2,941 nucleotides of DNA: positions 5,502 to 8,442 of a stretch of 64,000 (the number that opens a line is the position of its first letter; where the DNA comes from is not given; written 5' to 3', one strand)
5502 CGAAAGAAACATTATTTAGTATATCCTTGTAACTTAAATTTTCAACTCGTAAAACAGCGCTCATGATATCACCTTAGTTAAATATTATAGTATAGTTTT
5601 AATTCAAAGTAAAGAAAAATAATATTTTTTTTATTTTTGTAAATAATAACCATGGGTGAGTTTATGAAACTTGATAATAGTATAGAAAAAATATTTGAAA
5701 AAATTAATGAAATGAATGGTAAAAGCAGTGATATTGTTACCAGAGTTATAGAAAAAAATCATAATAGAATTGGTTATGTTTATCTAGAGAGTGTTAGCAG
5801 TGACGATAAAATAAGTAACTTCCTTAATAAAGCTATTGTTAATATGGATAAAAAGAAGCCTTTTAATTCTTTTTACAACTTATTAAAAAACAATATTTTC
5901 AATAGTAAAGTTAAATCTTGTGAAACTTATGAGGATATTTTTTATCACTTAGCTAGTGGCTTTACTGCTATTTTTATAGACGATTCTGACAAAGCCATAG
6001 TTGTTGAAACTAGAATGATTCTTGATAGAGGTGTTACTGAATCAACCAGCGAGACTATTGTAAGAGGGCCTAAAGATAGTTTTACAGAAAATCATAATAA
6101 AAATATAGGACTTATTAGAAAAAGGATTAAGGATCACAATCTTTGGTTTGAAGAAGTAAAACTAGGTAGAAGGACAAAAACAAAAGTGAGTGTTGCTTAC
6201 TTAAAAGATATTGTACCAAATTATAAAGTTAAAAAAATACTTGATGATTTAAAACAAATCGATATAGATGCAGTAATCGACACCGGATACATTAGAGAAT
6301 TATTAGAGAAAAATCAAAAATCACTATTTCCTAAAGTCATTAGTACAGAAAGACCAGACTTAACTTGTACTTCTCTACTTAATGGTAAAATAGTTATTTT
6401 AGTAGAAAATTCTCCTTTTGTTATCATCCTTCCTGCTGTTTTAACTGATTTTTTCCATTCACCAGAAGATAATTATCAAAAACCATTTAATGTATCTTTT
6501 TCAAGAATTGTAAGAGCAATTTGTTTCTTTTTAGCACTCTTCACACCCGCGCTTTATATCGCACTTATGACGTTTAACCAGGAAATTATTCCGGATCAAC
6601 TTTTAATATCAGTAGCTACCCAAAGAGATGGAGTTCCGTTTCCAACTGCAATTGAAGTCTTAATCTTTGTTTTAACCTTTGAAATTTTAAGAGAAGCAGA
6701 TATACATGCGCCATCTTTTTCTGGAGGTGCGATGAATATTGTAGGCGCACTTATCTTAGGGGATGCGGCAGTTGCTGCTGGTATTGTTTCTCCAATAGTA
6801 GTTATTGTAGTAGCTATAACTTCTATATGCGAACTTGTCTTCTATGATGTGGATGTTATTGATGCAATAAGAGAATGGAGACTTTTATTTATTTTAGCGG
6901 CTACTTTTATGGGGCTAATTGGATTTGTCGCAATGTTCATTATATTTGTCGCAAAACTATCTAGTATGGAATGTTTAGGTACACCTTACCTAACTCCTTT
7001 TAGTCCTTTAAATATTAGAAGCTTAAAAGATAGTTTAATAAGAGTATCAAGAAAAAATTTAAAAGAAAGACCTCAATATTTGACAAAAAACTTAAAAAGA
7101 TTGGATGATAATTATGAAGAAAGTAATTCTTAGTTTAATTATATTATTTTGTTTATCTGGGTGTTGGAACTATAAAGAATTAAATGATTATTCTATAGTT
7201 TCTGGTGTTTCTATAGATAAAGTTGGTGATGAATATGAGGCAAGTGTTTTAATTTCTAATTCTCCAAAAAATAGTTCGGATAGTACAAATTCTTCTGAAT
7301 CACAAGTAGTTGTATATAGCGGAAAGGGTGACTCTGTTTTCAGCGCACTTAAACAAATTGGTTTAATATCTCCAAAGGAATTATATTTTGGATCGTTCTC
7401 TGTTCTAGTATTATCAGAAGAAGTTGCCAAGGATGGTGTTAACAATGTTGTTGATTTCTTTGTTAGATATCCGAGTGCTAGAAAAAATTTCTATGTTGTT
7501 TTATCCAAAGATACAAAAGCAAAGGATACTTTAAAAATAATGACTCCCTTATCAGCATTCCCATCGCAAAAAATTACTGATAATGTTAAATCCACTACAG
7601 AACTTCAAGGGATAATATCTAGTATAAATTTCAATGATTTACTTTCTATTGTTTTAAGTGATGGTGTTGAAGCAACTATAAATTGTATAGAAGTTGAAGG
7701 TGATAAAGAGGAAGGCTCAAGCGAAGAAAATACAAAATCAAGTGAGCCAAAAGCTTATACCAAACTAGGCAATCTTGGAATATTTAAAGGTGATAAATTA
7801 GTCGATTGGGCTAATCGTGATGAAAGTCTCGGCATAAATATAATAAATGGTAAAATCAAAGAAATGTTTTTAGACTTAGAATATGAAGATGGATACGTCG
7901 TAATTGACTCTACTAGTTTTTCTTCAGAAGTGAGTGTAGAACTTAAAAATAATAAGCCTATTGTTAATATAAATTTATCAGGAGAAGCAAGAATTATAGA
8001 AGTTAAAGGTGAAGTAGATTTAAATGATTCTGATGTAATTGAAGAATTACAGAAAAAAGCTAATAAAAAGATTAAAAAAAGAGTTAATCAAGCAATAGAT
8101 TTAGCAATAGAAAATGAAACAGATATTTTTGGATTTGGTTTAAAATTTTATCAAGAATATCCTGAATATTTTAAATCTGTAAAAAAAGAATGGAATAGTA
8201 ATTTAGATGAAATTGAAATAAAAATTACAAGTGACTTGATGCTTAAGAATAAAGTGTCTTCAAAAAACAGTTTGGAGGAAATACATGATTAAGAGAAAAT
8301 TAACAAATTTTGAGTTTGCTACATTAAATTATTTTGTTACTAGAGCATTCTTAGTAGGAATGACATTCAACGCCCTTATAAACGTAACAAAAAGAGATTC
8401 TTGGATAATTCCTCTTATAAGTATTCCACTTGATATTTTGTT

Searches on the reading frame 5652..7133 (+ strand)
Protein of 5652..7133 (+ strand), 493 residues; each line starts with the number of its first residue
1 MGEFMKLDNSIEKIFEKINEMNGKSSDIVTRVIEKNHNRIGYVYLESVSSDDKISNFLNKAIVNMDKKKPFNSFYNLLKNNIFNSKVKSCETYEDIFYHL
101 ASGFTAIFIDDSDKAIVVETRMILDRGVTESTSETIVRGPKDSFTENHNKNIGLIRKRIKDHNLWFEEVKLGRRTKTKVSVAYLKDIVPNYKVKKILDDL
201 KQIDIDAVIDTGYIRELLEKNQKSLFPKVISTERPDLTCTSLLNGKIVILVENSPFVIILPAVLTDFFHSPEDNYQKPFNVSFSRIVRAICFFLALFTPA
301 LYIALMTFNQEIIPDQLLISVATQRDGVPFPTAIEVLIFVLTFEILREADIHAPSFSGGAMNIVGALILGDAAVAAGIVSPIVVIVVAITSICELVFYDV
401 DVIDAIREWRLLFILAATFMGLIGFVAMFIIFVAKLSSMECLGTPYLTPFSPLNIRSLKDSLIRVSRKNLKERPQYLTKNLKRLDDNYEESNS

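Call 56: find_encoding_contigs(protein=window:5652-7133:+, flank=10000, max_places=1)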
Protein window:5652-7133:+ (493 aa): 5 contigs read that carry it; 1 place shown.
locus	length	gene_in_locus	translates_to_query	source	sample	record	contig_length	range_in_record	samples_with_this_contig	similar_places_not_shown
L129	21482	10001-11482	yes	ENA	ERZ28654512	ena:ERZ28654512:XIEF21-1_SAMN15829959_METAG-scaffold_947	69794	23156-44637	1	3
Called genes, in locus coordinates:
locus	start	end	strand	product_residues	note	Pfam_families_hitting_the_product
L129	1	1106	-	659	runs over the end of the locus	PF03816:LytR_cpsA_psr, PF09479:Flg_new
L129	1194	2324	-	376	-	PF01966:HD, PF13286:HD_assoc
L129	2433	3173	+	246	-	PF15515:MvaI_BcnI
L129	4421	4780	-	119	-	PF00575:S1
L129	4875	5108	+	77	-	PF01106:NifU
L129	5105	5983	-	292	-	PF27663:Spore_coat_YutH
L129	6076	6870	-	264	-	-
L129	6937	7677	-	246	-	PF01416:PseudoU_synth_1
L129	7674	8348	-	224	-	-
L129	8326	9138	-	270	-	PF00005:ABC_tran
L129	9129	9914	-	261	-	PF13476:AAA_23 (weak), PF00005:ABC_tran, PF13304:AAA_21 (weak)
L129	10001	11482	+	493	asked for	PF03323:GerA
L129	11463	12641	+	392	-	PF25198:Spore_GerAC_N, PF05504:Spore_GerAC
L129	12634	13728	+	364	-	PF03845:Spore_permease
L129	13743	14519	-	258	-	-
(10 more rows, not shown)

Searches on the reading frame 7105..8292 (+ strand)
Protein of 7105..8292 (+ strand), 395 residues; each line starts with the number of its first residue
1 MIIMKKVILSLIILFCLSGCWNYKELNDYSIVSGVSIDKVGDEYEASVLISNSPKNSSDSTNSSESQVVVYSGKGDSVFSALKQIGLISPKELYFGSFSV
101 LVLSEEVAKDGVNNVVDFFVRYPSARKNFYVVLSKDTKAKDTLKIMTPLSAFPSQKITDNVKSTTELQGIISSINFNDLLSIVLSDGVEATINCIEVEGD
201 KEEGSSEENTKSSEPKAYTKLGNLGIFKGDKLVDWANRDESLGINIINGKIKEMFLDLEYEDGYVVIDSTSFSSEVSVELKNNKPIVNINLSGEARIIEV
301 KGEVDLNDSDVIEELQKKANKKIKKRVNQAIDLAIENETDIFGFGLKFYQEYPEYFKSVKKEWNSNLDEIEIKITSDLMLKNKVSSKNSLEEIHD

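Call 53: find_encoding_contigs(protein=window:7105-8292:+, flank=10000, max_places=1)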
Protein window:7105-8292:+ (395 aa): no gene with exactly this product is on record in the collection.
